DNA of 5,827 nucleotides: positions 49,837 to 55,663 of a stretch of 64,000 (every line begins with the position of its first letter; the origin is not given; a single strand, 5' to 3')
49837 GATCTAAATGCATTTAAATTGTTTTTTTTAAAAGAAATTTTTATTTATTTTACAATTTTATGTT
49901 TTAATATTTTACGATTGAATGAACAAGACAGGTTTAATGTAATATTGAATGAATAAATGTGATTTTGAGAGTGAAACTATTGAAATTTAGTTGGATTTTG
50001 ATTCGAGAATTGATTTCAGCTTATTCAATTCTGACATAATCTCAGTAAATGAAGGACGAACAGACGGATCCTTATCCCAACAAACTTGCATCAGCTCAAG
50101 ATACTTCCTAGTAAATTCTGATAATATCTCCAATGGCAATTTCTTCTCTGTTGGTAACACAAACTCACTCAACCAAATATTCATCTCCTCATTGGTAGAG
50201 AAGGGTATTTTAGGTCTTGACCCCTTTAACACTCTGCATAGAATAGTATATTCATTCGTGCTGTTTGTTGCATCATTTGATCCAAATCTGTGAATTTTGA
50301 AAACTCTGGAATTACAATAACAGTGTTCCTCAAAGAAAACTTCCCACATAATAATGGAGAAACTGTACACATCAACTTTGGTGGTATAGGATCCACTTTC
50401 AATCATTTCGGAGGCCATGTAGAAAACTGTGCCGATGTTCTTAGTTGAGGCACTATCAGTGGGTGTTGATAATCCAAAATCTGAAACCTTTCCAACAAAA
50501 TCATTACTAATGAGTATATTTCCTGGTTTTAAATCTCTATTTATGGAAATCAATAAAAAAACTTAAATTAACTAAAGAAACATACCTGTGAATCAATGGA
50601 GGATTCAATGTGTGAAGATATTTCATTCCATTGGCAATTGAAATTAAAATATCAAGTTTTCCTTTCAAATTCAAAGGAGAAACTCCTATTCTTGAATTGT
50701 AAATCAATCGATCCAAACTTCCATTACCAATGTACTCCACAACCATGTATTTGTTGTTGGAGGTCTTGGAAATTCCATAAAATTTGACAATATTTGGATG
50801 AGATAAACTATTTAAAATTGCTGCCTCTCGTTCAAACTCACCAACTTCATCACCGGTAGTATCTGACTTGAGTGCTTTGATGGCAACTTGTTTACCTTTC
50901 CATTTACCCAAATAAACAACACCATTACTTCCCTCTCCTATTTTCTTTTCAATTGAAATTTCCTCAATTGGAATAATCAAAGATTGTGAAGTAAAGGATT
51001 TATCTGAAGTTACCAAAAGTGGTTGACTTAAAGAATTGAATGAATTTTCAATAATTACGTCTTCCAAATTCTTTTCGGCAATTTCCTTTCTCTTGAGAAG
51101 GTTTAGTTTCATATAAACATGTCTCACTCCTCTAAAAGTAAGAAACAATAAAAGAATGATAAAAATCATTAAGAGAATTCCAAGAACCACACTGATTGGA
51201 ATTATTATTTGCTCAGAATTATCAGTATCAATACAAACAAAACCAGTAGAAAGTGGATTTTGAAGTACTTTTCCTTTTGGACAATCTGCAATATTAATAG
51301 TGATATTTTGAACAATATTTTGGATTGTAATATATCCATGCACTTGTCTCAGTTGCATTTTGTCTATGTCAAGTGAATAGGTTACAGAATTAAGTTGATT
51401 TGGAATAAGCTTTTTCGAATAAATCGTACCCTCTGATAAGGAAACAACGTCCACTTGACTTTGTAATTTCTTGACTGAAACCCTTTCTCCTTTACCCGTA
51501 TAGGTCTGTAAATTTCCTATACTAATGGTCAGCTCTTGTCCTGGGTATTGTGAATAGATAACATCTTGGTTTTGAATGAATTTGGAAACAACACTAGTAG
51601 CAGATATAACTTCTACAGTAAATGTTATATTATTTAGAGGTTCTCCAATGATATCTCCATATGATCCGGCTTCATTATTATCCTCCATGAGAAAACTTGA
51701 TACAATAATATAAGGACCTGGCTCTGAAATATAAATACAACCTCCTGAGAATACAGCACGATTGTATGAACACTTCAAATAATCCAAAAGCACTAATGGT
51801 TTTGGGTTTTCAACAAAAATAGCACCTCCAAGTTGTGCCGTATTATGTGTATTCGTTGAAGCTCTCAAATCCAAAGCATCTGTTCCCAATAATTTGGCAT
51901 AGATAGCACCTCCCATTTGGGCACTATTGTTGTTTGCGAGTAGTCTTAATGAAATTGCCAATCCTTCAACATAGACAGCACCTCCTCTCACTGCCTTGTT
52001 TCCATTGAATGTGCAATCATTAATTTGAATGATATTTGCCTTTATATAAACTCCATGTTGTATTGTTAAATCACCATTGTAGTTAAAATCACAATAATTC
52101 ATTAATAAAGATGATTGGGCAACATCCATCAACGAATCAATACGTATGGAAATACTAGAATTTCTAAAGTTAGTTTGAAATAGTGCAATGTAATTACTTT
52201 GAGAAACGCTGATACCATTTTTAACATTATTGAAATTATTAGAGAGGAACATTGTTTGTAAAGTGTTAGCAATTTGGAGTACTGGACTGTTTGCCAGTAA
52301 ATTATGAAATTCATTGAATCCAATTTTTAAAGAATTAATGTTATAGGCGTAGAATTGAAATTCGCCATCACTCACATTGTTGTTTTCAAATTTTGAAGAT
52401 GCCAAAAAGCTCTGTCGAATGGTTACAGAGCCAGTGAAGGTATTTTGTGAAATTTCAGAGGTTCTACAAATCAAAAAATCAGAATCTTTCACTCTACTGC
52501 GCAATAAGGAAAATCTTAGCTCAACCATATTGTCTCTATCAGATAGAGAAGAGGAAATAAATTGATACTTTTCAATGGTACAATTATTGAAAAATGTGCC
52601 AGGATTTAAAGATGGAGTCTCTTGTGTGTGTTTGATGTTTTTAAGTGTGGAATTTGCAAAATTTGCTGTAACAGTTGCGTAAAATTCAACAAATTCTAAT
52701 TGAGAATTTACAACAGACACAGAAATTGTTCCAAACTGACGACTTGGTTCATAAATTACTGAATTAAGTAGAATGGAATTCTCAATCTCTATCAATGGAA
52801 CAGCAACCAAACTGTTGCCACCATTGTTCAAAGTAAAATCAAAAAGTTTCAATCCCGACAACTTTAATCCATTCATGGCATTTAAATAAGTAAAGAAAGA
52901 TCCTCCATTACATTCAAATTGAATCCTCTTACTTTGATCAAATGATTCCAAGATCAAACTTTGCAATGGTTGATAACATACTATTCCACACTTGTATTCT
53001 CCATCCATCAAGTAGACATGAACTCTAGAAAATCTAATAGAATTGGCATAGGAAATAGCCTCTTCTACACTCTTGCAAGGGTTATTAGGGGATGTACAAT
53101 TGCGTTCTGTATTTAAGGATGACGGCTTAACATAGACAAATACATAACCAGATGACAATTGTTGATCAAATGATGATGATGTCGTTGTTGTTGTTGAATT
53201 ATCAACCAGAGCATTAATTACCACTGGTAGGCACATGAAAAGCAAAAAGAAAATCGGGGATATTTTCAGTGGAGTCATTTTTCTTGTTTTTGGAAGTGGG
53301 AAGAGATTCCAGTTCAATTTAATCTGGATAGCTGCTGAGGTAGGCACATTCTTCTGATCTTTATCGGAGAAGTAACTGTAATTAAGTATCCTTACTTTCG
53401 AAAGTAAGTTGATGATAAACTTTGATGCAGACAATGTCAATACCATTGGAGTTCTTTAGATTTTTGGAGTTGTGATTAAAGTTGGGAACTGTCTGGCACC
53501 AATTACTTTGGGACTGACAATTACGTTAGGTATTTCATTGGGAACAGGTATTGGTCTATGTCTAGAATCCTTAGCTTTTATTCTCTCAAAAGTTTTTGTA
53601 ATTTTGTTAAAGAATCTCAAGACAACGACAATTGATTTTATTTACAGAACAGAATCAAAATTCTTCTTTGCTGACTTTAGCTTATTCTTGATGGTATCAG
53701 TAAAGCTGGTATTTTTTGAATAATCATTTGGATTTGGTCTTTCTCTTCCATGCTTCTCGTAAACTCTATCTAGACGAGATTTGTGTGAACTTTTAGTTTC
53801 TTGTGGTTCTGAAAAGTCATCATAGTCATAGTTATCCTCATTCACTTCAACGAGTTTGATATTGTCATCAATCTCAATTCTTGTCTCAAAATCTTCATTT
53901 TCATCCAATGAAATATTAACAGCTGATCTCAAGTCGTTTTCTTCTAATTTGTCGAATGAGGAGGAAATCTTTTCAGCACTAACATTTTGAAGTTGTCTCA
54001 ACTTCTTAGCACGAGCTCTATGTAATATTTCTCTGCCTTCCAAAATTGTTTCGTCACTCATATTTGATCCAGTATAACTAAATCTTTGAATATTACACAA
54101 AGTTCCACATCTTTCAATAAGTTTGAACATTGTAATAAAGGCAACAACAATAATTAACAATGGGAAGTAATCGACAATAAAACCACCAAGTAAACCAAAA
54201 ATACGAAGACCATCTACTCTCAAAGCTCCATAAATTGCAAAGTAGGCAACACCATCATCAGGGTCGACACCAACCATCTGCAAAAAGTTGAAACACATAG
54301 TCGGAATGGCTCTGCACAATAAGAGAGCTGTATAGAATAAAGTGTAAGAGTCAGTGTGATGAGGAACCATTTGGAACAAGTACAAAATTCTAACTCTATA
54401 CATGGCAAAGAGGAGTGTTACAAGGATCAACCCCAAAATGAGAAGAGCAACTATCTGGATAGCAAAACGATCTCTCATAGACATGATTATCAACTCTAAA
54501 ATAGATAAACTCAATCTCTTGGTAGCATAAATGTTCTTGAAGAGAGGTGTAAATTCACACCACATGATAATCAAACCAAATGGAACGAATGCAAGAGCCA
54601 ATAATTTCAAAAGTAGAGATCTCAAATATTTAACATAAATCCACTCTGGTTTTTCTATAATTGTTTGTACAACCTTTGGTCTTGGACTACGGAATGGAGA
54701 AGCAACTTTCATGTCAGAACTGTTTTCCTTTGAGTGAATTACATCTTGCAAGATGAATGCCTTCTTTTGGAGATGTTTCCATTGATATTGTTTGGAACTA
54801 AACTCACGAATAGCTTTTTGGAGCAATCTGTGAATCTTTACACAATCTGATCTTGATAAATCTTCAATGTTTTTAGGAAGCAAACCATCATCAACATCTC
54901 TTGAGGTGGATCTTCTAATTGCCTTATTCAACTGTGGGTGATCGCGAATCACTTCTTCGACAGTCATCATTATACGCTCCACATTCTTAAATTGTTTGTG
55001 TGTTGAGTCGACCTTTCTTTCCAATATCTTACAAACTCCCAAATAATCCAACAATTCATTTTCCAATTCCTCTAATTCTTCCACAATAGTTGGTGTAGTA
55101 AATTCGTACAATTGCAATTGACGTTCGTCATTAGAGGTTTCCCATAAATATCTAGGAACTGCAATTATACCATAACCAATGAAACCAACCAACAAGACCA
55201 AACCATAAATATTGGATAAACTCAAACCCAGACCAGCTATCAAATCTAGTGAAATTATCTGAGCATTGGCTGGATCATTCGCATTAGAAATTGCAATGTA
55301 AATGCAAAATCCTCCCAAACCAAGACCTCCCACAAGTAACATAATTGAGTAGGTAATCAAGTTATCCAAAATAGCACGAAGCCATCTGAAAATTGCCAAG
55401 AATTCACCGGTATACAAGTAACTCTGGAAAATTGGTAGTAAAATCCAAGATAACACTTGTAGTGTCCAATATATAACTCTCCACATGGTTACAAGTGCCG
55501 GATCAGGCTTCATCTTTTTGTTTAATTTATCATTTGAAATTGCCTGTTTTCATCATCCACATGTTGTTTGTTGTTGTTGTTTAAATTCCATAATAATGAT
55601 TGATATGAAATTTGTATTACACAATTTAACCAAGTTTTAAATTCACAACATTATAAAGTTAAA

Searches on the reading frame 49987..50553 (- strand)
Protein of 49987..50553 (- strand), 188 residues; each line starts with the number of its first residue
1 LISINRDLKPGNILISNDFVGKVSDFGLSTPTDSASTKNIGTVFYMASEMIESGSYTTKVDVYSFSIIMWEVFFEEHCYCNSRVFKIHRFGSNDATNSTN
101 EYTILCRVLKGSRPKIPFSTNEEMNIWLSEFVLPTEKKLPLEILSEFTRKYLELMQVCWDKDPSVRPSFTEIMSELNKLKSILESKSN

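Call 3: search_protein_families(library=pfam, max_evalue=1, proteins=[window:49987-50553:-])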
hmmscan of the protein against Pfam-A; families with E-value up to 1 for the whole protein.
window:49987-50553:- (188 aa): 3 families
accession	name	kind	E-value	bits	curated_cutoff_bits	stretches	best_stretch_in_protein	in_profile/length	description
PF00069.31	Pkinase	-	3.1e-24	86.2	31.7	1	5-174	121-259/263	Protein kinase domain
PF07714.23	PK_Tyr_Ser-Thr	-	5.1e-23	82.1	23.1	2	4-79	124-205/258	Protein tyrosine and serine/threonine kinase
PF17667.7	Pkinase_fungal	-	0.044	12.9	24.1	1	5-66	310-380/387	Fungal protein kinase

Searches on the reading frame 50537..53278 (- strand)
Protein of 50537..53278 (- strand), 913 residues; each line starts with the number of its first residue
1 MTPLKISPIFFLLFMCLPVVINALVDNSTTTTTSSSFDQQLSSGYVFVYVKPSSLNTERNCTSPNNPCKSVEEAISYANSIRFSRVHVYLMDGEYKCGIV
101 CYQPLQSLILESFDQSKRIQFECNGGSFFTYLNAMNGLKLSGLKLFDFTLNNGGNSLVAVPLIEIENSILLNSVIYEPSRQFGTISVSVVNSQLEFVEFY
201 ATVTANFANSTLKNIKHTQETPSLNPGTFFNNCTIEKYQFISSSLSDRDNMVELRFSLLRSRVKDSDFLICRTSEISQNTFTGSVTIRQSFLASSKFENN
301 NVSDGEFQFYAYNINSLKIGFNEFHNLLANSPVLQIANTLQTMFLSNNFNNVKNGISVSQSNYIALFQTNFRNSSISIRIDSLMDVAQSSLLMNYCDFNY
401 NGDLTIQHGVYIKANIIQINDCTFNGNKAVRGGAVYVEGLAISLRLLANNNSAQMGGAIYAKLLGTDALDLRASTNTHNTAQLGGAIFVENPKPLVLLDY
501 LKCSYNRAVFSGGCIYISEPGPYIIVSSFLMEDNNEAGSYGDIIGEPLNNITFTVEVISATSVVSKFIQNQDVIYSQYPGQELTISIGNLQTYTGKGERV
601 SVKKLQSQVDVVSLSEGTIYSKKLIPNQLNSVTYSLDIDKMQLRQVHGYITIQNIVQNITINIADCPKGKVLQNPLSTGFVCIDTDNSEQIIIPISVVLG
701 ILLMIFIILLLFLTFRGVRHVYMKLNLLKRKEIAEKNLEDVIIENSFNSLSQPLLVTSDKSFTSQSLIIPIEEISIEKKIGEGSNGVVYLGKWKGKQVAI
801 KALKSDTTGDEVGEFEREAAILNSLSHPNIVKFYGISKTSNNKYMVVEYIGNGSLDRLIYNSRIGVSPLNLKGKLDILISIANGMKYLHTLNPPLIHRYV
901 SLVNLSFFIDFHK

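Call 3: search_protein_families(library=pfam, max_evalue=1, proteins=[window:50537-53278:-])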
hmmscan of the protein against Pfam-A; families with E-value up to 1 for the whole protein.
window:50537-53278:- (913 aa): 3 families
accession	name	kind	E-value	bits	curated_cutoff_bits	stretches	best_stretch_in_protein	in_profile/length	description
PF07714.23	PK_Tyr_Ser-Thr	-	5.5e-26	91.8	23.1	1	774-904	1-132/258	Protein tyrosine and serine/threonine kinase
PF00069.31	Pkinase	-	4e-21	76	31.7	1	776-898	3-122/263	Protein kinase domain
PF02415.23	Chlam_PMP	-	5.4e-05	23.5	20.6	1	421-437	1-18/19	Chlamydia polymorphic membrane protein (Chlamydia_PMP) repeat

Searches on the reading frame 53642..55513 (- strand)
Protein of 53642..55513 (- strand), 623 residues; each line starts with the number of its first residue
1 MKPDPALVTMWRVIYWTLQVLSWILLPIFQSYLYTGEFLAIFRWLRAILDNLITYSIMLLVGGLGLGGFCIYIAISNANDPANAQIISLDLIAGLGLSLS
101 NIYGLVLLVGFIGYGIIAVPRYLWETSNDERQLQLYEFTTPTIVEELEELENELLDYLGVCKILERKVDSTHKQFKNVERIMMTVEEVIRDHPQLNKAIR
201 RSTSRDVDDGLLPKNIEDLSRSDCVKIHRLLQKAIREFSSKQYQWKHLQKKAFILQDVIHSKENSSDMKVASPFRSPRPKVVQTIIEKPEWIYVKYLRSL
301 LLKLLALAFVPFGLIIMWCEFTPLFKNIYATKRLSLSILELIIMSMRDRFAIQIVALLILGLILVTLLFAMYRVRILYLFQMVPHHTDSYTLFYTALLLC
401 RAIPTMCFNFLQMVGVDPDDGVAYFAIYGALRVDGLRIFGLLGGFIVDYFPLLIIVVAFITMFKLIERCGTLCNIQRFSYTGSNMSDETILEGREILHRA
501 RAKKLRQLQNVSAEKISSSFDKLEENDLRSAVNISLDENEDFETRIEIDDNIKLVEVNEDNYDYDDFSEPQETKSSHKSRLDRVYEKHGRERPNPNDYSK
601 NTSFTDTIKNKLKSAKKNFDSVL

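Call 3: search_protein_families(library=pfam, max_evalue=1, proteins=[window:53642-55513:-])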
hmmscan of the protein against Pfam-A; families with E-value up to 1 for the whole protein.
window:53642-55513:- (623 aa): 2 families
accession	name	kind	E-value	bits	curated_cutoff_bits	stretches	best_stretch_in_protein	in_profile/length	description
PF04791.21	LMBR1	-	4.7e-75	253.8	31.9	1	6-465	83-509/510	LMBR1-like membrane protein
PF01312.24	Bac_export_2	-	0.81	9.3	24.4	1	25-192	51-219/335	FlhB HrpN YscU SpaS Family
